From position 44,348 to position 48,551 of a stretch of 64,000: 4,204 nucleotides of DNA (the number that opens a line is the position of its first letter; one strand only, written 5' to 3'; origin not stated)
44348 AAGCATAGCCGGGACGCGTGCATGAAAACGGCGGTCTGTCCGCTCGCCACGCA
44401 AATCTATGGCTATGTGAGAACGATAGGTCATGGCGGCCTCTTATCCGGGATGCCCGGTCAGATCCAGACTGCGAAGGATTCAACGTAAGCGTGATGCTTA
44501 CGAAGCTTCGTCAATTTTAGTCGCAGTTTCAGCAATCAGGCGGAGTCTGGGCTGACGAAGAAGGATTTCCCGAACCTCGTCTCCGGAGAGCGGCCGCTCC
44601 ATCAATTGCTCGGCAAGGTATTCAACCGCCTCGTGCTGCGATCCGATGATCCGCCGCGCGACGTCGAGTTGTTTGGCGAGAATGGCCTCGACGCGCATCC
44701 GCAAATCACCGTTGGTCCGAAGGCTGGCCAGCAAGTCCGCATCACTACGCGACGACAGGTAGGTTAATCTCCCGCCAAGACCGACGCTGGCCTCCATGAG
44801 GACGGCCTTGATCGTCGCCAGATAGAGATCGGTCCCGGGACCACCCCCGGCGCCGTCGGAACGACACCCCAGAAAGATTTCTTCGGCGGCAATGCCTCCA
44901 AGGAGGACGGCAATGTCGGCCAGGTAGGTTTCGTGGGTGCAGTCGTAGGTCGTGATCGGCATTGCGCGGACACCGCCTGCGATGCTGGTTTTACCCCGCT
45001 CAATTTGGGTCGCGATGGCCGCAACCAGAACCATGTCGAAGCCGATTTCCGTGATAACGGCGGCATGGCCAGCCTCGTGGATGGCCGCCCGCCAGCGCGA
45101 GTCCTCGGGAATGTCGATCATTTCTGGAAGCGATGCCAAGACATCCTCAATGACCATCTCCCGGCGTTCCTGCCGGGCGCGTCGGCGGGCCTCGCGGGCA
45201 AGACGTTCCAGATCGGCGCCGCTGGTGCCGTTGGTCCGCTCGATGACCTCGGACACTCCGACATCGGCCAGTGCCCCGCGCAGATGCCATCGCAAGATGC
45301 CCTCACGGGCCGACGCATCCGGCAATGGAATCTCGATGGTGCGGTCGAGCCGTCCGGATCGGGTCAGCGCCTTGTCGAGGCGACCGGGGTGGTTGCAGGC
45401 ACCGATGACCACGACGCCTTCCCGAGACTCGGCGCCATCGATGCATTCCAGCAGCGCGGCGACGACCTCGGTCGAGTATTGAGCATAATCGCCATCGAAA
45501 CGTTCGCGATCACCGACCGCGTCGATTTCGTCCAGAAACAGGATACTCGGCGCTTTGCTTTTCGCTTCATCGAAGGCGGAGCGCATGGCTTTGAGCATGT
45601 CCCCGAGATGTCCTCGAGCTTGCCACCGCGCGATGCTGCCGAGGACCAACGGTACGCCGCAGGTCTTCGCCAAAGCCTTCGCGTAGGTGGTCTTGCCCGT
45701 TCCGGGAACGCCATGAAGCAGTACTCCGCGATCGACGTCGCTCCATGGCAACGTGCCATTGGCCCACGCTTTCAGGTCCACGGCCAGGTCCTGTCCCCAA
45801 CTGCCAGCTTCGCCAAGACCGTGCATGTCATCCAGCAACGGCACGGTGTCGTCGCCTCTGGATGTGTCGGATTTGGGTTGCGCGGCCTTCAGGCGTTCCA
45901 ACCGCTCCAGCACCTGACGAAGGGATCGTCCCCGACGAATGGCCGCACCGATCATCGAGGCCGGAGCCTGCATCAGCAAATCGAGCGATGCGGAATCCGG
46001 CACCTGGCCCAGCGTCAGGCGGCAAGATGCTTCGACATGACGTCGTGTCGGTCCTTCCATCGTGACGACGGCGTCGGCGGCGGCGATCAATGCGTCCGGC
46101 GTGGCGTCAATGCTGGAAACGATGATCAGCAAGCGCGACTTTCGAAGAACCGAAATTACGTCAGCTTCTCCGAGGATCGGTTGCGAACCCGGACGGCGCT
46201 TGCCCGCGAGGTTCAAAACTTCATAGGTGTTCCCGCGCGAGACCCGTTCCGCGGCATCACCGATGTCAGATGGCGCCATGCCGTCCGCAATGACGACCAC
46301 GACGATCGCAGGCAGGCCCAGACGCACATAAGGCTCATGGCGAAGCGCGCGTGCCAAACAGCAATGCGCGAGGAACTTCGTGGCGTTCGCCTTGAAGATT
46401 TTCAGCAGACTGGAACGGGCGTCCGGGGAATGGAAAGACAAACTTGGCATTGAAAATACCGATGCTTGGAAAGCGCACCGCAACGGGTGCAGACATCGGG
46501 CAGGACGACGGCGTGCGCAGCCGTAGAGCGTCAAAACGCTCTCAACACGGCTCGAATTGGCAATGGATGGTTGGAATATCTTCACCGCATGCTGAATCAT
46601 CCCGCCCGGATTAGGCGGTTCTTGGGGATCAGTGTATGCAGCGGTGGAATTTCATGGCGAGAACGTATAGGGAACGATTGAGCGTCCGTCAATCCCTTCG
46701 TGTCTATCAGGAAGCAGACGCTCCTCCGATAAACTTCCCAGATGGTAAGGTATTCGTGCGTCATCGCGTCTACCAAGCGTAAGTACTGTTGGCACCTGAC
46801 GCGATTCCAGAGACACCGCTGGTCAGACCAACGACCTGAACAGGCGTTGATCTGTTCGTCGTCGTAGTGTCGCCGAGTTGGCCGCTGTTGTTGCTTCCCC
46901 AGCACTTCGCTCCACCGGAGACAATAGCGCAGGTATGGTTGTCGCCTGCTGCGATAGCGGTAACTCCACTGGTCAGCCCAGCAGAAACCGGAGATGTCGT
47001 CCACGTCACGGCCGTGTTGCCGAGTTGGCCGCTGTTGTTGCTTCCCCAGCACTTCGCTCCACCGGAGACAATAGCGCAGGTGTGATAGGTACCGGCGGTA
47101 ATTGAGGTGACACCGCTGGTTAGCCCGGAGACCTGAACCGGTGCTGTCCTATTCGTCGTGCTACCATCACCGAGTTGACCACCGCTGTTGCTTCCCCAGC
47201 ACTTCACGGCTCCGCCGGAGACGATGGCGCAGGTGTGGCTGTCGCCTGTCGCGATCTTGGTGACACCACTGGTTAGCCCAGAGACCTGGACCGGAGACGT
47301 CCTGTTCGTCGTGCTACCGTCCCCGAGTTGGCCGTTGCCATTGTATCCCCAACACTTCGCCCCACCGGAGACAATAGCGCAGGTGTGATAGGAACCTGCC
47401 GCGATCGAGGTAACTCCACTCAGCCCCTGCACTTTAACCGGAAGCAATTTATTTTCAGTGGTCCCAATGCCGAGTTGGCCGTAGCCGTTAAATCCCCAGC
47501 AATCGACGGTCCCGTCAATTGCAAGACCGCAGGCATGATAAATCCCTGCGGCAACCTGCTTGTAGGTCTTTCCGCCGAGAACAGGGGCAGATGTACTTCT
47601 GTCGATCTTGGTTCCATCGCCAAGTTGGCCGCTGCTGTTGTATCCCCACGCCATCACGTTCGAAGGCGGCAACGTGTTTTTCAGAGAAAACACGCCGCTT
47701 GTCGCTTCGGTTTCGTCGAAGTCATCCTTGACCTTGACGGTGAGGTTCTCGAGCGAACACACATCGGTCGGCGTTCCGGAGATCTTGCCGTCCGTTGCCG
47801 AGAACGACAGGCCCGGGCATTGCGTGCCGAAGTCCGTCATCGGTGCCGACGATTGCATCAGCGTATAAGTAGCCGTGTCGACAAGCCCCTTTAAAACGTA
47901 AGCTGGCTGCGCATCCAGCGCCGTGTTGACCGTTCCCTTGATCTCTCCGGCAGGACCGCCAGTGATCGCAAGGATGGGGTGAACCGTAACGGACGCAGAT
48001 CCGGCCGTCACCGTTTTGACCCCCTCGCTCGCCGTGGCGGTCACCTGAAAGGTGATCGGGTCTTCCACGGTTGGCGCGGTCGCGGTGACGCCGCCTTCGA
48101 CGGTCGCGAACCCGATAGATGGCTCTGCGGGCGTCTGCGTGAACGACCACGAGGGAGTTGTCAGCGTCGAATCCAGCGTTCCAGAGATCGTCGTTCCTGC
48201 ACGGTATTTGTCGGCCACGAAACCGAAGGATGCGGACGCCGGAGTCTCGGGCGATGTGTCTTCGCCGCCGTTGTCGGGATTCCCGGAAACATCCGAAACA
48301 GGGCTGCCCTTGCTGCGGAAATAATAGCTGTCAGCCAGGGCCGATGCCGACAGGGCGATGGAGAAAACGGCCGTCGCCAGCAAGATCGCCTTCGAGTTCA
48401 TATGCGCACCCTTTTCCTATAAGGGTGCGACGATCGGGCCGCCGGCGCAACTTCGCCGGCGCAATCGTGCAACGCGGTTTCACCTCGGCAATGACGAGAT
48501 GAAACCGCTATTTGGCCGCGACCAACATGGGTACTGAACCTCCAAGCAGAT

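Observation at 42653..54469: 11.8-kb IS1595-family transposon with intact ends and perfect 8-bp target duplication, loaded with defence-like cargo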

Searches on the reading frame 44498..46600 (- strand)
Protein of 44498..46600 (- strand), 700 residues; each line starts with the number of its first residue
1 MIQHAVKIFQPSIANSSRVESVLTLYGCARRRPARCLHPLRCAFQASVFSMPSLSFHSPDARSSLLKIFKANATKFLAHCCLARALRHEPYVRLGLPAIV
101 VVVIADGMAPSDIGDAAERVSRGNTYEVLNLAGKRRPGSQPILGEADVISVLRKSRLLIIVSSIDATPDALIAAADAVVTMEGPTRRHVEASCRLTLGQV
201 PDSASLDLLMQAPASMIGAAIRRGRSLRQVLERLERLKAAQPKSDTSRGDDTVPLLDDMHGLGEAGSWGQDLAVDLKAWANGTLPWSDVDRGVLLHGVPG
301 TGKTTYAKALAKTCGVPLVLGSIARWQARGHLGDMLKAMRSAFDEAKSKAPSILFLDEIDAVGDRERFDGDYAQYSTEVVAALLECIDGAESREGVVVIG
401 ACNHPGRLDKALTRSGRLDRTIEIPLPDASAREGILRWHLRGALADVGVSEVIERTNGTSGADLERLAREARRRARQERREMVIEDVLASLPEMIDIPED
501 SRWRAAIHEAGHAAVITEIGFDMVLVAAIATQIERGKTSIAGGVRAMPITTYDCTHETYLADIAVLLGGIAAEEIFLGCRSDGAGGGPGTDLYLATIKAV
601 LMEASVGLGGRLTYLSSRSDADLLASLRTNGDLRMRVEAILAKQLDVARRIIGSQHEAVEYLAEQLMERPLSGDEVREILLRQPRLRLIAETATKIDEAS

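Call 7: search_protein_families(library=pfam, proteins=[window:44498-46600:-], max_evalue=0.01)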
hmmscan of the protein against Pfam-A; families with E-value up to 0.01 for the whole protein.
window:44498-46600:- (700 aa): 11 families
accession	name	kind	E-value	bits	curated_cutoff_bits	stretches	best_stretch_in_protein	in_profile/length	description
PF00004.35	AAA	-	7.2e-34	117.5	21.2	1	293-426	1-131/131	ATPase family associated with various cellular activities (AAA)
PF01434.24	Peptidase_M41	-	3.5e-13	50.3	29.9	1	499-677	5-189/191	Peptidase family M41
PF17862.7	AAA_lid_3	-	4.4e-05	23.4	27.2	1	449-483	4-38/45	AAA+ lid domain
PF13671.12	AAA_33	-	0.00012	22.8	27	1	293-330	2-39/143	AAA domain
PF13401.12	AAA_22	-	0.00032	21.4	27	0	293-345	8-60/130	AAA domain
PF05496.18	RuvB_N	-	0.00042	20.5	27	1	292-360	35-94/159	Holliday junction DNA helicase RuvB P-loop domain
PF13191.12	AAA_16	-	0.00057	20.9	32.6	0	291-398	25-136/167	AAA ATPase domain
PF13238.12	AAA_18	-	0.00085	20.2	29.4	1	293-325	1-29/128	AAA domain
PF01443.25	Viral_helicase1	-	0.0029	17.9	21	1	294-359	2-68/228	Viral superfamily 1 RNA helicase core domain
PF13521.12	AAA_28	-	0.0047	17.6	27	0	293-319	2-28/164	AAA domain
PF13207.12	AAA_17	-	0.0051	17.5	27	1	297-341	2-48/136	AAA domain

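Call 27: search_protein_families(library=padloc, proteins=[window:44498-46600:-], max_evalue=0.01)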
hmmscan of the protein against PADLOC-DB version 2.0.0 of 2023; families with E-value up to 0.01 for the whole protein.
window:44498-46600:- (700 aa): 7 families
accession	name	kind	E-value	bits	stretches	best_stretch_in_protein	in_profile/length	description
PDLC02196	IetA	-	8.2e-29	99.2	1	291-492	123-319/374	-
PDLC02195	IetA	-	1e-23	82.3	1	291-476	138-317/395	-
PDLC04232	IetA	-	8.8e-23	79.2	1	293-488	119-309/330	-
PDLC04231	IetA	-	3.6e-15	54.5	1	292-422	119-244/262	-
PDLC00915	TRIP13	-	4.8e-12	43.9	1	293-485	66-264/302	TRIP13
PDLC00914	TRIP13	-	8.2e-09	33.3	1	293-453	74-245/302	TRIP13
PDLC04140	mad8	-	0.0064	14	0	291-315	28-52/314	mads_8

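Call 40: search_protein_families(library=ncbifam, proteins=[window:44498-46600:-], max_evalue=0.001)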
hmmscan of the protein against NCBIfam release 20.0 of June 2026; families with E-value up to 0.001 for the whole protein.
window:44498-46600:- (700 aa): 17 families
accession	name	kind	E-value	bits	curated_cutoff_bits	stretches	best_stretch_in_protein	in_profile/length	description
TIGR01241.2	FtsH_fam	equivalog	2.1e-54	185.3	600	1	289-669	194-590/598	ATP-dependent zinc metalloprotease FtsH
NF003069.1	PRK03992.1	subfamily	2.5e-41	142.1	500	1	291-489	166-367/379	proteasome-activating nucleotidase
TIGR01242.2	TIGR01242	subfamily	1.6e-40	139.2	500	1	291-490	149-351/362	proteasome-activating nucleotidase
TIGR01243.1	CDC48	subfamily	1.4e-37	129.4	802.65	1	291-476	213-397/733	CDC48 family AAA ATPase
NF008004.0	PRK10733.1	equivalog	9.1e-36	123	1008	1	289-614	184-515/644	ATP-dependent zinc metalloprotease FtsH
NF047747.1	PrtsmActNtasePan2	equivalog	5.8e-32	111.4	700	1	291-490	186-388/397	proteasome-activating nucleotidase Pan2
NF047748.1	PrtsmActNtasePan1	equivalog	9.6e-31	107.2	750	1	289-488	181-383/405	proteasome-activating nucleotidase Pan1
NF042959.1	IteA_antiphage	equivalog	2.9e-27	95.8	510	1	292-485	127-314/367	anti-phage ATPase IteA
TIGR03689.1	pup_AAA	equivalog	8.2e-21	74.3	504.75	1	291-471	217-406/512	proteasome ATPase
NF041006.2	cell_div_CdvC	equivalog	1.4e-18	67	650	1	290-478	134-325/370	cell division protein CdvC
TIGR03922.1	T7SS_EccA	equivalog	7e-09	34.8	466.65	1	289-413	311-433/557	type VII secretion AAA-ATPase EccA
NF003229.0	PRK04195.1-5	equivalog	4.9e-07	28.8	280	1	276-365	33-118/413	replication factor C large subunit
NF003745.1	PRK05342.1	equivalog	9.2e-06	24.8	359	1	293-392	112-217/418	ATP-dependent Clp protease ATP-binding subunit ClpX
NF003226.0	PRK04195.1-1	equivalog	2.5e-05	23.4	588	1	273-366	23-115/405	replication factor C large subunit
NF003228.0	PRK04195.1-4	equivalog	0.00021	20.3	456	1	272-319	21-66/502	replication factor C large subunit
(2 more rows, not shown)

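Call 65: search_protein_families(library=phrogs, proteins=[window:44498-46600:-], max_evalue=0.001)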
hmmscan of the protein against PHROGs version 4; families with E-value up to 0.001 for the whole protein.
window:44498-46600:- (700 aa): 11 families
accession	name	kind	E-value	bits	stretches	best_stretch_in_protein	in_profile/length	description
phrog_30773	-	unknown function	1.1e-41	143.9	1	289-651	195-565/666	-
phrog_3757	-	unknown function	8.7e-33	115.2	1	291-489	127-321/367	-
phrog_8638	-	unknown function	1.7e-24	87.4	1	291-496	306-515/568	-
phrog_7485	-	unknown function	5e-21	76.1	1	291-428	228-363/430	-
phrog_10401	-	other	7.4e-21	75.5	1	290-434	460-594/667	ATPase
phrog_9172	-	unknown function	5.5e-17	62.8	1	290-437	107-255/509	-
phrog_10440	-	unknown function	1.5e-08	34.6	1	289-472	231-400/483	-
phrog_11838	-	DNA, RNA and nucleotide metabolism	1.9e-08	34.9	1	276-366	29-114/420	clamp loader of DNA polymerase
phrog_4339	-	unknown function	5.3e-07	30.1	0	293-339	54-100/552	-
phrog_168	-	DNA, RNA and nucleotide metabolism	1.9e-06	28.8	1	293-414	45-149/314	clamp loader of DNA polymerase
phrog_5846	-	DNA, RNA and nucleotide metabolism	9.3e-06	26.1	1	269-360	20-104/380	clamp loader of DNA polymerase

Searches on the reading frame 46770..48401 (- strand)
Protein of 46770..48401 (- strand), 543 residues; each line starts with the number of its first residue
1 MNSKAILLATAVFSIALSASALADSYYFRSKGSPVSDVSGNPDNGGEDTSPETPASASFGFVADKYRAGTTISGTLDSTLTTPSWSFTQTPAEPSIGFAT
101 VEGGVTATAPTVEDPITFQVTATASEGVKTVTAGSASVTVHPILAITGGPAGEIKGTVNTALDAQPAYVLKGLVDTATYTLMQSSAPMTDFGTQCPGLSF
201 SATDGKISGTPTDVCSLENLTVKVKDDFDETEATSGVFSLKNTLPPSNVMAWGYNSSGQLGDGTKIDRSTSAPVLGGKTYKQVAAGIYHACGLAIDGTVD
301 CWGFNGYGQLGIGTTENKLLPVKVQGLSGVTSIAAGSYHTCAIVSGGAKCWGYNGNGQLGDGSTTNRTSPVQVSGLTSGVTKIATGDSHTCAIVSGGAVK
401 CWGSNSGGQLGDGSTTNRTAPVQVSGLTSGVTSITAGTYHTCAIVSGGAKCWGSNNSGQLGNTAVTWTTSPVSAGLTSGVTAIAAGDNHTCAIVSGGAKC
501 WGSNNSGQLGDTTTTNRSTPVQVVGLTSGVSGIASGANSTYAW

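Call 7: search_protein_families(library=pfam, proteins=[window:46770-48401:-], max_evalue=0.01)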
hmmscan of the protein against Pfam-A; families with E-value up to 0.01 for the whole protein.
window:46770-48401:- (543 aa): 4 families
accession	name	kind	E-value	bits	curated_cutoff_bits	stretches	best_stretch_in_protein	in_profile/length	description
PF00415.24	RCC1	-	6.3e-60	200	21.7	6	296-343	1-50/50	Regulator of chromosome condensation (RCC1) repeat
PF25390.1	WD40_RLD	-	7e-59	200.4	150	2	248-464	109-334/363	RCC1-like domain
PF13540.12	RCC1_2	-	1.7e-41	139.4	22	5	281-309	2-30/30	Regulator of chromosome condensation (RCC1) repeat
PF25384.1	Alsin_RLD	-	3.8e-11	43.3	100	1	351-414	247-311/405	Alsin RCC1-like domain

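Call 27: search_protein_families(library=padloc, proteins=[window:46770-48401:-], max_evalue=0.01)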
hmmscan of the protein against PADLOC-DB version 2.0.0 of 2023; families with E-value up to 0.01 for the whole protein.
window:46770-48401:- (543 aa): 0 families

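Call 40: search_protein_families(library=ncbifam, proteins=[window:46770-48401:-], max_evalue=0.001)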
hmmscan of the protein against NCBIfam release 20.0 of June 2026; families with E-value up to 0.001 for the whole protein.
window:46770-48401:- (543 aa): 0 families

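Call 65: search_protein_families(library=phrogs, proteins=[window:46770-48401:-], max_evalue=0.001)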
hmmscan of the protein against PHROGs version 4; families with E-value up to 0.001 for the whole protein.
window:46770-48401:- (543 aa): 4 families
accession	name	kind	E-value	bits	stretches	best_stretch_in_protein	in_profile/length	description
phrog_7220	-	DNA, RNA and nucleotide metabolism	5.4e-27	95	1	234-523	40-326/1734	regulator of chromosome condensation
phrog_4219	-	DNA, RNA and nucleotide metabolism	2.4e-23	83.4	1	286-490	546-764/867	regulator of chromosome condensation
phrog_16766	-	DNA, RNA and nucleotide metabolism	4e-18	66.4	1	248-517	16-283/763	regulator of chromosome condensation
phrog_20500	-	tail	0.00026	19.7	0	349-430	1149-1232/1365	tail protein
